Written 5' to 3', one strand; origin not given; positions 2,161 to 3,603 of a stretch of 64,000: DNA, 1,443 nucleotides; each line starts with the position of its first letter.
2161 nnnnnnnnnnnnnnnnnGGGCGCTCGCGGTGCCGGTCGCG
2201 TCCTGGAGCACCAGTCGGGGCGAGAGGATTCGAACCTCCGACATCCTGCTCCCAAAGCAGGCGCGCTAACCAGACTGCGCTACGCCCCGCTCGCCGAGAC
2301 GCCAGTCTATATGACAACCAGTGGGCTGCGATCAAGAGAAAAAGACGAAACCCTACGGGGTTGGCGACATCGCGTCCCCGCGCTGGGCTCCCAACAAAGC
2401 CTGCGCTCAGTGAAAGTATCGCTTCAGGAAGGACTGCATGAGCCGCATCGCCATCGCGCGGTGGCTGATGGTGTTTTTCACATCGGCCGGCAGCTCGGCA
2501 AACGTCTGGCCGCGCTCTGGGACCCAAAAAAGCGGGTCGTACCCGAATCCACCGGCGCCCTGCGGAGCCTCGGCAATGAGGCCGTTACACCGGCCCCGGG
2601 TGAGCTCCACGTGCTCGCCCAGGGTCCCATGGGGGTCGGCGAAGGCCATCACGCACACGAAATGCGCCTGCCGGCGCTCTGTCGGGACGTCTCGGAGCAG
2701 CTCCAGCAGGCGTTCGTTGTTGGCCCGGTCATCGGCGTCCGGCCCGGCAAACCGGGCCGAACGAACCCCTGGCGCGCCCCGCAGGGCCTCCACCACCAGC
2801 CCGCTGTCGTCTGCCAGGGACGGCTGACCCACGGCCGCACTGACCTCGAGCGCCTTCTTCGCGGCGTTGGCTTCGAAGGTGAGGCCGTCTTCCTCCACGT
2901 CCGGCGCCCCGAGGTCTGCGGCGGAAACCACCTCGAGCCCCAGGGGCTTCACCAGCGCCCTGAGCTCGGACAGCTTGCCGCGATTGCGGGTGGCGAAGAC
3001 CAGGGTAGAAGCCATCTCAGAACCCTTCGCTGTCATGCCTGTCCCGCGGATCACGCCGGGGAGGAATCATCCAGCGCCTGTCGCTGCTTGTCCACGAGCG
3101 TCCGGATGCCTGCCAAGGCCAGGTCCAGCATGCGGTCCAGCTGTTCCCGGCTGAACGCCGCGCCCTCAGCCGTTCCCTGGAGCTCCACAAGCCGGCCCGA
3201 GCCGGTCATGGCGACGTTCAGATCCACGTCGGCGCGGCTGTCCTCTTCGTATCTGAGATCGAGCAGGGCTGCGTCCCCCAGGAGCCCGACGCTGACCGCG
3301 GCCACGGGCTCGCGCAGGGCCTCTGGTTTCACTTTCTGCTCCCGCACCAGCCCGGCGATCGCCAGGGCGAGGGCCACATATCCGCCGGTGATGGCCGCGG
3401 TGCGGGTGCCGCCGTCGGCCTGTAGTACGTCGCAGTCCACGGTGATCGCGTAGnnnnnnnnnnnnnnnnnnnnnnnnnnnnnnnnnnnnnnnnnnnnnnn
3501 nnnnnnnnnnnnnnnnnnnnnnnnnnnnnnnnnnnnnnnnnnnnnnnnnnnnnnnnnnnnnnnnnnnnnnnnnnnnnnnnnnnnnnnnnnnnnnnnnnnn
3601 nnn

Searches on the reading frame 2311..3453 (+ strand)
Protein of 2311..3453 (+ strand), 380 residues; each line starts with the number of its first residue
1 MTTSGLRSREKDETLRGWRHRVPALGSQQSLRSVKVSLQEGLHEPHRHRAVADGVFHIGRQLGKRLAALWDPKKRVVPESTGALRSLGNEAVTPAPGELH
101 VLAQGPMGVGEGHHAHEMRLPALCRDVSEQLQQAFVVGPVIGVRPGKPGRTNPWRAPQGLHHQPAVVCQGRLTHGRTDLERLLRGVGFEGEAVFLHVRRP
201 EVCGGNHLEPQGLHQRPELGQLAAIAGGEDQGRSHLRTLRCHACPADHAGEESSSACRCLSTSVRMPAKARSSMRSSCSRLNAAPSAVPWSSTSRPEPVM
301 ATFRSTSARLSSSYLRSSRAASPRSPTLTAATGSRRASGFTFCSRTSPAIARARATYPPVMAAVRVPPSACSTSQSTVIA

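Call 39: find_encoding_contigs(protein=window:2311-3453:+, flank=10000, max_places=3)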
Protein window:2311-3453:+ (380 aa): no gene with exactly this product is on record in the collection.
